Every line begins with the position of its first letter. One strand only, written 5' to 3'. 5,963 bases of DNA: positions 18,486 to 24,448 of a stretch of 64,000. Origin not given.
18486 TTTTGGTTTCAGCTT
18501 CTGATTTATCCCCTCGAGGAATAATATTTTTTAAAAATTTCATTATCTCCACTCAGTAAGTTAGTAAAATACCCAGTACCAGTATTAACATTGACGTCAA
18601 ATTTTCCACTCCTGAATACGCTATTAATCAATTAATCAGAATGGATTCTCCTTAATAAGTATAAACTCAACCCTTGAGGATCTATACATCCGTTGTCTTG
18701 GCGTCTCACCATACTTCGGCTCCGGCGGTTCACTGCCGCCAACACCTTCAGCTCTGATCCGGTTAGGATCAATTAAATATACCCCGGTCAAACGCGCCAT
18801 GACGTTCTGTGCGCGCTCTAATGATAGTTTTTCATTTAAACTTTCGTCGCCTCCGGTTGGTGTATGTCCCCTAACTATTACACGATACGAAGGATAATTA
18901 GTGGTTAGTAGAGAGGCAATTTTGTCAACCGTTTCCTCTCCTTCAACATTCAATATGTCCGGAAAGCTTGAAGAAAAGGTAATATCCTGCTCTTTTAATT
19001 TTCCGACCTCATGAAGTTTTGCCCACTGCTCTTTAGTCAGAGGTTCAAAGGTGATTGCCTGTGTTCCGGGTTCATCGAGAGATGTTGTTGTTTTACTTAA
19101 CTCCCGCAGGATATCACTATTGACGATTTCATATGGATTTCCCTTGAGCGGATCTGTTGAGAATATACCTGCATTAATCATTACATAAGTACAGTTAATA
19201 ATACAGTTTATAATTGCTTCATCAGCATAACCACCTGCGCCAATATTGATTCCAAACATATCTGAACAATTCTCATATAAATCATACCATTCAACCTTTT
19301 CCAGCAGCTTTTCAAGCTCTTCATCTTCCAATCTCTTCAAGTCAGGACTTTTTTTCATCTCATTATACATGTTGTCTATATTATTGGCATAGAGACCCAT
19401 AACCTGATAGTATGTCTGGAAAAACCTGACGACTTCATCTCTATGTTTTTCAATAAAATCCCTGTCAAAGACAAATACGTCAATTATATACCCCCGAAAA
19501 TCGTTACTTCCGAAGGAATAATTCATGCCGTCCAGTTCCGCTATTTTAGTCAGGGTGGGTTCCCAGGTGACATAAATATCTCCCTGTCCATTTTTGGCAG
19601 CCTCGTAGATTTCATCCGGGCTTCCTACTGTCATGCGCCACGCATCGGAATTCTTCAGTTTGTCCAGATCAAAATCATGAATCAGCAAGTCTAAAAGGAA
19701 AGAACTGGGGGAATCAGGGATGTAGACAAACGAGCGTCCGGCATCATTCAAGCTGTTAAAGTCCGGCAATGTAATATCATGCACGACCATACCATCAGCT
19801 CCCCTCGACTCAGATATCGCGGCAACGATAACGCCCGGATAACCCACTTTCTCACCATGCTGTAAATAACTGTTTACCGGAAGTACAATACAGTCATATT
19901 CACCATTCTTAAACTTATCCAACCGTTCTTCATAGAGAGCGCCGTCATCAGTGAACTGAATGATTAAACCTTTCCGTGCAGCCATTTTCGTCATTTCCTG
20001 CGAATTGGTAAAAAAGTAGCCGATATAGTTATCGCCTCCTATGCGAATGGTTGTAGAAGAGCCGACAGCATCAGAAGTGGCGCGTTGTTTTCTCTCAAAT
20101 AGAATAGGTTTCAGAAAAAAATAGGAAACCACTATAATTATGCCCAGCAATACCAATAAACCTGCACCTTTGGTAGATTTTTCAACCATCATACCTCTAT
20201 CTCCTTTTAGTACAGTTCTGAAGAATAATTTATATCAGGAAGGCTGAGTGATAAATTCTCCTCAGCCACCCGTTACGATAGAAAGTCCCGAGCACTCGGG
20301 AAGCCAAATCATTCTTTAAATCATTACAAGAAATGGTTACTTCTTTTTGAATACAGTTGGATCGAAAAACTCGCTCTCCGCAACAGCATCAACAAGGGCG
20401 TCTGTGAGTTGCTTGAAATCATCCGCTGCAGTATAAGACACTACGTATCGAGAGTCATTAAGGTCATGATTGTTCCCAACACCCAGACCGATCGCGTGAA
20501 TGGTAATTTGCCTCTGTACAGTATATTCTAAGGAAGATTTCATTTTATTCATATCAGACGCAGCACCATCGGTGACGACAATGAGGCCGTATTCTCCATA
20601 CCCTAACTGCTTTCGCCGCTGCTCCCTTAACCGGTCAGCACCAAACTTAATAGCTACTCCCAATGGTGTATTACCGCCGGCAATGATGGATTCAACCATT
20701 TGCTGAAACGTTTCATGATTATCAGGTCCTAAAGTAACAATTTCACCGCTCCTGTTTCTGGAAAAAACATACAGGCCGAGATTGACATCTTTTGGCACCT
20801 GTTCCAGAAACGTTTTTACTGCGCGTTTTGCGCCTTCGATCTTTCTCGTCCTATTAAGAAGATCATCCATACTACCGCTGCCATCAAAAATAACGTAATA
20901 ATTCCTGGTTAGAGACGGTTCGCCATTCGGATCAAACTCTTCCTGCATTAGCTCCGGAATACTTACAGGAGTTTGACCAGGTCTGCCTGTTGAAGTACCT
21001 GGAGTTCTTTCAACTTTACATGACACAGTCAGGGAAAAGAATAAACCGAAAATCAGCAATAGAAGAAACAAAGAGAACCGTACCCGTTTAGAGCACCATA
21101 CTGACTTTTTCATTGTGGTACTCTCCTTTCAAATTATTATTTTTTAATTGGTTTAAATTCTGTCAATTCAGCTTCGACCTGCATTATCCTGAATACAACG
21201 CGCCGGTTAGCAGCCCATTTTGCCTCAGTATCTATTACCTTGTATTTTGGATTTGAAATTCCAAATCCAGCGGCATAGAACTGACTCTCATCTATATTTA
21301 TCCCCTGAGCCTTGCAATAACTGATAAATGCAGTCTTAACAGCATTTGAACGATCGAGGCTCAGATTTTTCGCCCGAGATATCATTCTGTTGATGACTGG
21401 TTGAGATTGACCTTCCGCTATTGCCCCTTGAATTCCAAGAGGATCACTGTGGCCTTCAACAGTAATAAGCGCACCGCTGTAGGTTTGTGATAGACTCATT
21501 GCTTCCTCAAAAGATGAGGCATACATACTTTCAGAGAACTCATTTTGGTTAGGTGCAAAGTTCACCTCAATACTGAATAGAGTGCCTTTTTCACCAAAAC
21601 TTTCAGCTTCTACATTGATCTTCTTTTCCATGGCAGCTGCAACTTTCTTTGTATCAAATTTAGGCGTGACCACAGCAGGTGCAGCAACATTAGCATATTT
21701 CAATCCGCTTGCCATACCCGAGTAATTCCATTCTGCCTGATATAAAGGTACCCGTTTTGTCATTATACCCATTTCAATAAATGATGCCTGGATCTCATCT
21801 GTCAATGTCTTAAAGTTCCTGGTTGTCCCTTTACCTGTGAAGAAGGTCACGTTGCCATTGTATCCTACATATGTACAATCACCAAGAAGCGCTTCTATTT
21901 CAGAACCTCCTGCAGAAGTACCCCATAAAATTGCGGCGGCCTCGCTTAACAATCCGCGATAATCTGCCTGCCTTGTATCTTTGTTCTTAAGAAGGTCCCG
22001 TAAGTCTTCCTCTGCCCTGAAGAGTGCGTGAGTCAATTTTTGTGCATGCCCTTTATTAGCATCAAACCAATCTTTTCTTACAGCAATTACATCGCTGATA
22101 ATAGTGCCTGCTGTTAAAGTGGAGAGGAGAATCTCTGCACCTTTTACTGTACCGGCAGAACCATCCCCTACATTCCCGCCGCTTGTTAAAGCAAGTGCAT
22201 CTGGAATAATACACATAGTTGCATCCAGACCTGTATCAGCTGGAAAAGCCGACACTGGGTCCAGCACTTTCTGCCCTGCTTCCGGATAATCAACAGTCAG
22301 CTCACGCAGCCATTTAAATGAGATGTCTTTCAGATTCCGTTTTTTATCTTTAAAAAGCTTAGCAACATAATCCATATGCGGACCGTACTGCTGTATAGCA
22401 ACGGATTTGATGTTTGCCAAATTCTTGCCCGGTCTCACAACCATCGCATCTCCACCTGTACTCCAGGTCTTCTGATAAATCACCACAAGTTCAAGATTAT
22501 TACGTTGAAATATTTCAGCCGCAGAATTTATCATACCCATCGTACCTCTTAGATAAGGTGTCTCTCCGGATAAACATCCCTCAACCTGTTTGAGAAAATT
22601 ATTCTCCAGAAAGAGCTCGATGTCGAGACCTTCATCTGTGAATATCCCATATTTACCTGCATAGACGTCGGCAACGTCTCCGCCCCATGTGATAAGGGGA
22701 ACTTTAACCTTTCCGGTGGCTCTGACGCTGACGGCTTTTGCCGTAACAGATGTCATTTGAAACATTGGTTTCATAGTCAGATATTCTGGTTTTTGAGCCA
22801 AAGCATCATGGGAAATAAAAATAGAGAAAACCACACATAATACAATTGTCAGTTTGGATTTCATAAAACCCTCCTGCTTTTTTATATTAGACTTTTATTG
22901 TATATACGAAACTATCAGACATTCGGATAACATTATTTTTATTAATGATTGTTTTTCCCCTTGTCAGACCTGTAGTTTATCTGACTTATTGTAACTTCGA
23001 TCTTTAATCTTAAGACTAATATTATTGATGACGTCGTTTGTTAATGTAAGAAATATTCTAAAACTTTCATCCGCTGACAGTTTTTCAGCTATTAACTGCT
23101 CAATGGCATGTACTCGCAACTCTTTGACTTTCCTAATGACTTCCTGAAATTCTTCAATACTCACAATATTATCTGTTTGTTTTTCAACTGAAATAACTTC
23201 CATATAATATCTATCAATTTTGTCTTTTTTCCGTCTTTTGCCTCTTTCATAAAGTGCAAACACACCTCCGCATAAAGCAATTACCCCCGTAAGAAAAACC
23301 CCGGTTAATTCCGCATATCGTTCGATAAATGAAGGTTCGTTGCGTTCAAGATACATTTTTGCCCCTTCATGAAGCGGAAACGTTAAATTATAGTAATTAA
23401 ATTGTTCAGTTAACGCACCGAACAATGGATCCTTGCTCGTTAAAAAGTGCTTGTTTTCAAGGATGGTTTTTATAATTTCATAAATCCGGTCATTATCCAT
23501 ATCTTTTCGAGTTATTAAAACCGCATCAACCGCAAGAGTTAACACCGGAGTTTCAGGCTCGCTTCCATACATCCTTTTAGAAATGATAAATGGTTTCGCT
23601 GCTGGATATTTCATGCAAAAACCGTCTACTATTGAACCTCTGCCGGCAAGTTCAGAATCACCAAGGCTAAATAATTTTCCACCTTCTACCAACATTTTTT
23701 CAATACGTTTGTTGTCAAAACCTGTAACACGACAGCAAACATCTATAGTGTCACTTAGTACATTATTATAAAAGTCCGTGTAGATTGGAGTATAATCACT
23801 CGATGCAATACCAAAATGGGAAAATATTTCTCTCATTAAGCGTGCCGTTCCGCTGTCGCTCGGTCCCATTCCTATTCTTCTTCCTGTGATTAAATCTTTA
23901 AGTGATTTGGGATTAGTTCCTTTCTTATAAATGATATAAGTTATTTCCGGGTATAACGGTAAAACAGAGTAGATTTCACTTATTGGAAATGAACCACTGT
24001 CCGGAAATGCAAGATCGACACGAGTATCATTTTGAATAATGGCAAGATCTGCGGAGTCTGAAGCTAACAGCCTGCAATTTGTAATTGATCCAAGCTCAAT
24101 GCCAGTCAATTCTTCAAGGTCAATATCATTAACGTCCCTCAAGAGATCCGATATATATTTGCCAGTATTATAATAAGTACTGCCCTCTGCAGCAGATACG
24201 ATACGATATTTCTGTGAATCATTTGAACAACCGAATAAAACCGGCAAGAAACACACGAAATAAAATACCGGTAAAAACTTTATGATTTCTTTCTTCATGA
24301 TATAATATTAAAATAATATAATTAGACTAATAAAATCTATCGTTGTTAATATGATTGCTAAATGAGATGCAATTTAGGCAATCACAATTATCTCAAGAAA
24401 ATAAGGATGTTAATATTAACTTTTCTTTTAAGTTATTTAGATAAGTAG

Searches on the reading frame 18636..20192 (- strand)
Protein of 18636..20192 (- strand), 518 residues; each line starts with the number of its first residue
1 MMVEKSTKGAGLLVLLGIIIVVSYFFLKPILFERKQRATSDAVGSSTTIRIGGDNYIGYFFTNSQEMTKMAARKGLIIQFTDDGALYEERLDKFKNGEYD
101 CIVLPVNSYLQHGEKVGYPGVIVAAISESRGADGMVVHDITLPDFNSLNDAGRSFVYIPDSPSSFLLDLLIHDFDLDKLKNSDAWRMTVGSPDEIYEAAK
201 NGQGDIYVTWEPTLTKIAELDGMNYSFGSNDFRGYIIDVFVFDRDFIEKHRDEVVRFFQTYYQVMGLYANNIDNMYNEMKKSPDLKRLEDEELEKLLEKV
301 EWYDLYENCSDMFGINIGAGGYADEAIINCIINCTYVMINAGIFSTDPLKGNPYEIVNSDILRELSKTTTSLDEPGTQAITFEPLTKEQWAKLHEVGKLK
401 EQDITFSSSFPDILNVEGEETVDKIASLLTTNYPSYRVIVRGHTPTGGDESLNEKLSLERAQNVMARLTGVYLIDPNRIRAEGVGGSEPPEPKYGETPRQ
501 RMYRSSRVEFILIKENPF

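Call 29: search_protein_families(library=pfam, proteins=[window:18636-20192:-])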
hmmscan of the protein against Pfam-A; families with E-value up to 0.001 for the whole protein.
window:18636-20192:- (518 aa): 1 family
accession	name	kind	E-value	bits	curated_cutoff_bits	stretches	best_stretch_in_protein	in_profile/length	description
PF00691.25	OmpA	-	2.5e-11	44.2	27.2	1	414-495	9-90/98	OmpA family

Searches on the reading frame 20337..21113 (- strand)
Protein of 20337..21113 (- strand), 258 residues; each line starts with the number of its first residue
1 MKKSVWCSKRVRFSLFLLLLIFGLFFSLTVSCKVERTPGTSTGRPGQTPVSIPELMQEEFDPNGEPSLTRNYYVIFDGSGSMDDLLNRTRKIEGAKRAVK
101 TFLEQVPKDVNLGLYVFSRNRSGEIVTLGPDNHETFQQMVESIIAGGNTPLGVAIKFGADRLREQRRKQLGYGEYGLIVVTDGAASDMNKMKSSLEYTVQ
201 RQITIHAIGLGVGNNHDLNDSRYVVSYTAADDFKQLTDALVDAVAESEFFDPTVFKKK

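Call 29: search_protein_families(library=pfam, proteins=[window:20337-21113:-])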
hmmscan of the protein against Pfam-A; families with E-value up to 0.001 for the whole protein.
window:20337-21113:- (258 aa): 2 families
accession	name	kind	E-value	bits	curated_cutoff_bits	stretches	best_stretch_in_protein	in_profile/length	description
PF00092.34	VWA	-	1.8e-12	48.3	23.8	1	73-220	3-149/174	von Willebrand factor type A domain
PF13519.12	VWA_2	-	1.8e-09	38.6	27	1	74-183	3-106/107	von Willebrand factor type A domain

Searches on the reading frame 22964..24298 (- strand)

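Call 8: search_protein_families(library=pfam, proteins=[window:22964-24298:-])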
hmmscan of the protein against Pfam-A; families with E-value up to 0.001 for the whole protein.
window:22964-24298:- (444 aa): 1 family
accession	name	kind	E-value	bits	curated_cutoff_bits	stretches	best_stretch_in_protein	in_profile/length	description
PF16868.10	NMT1_3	-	4.5e-36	125.4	27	1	33-318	1-286/289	NMT1-like family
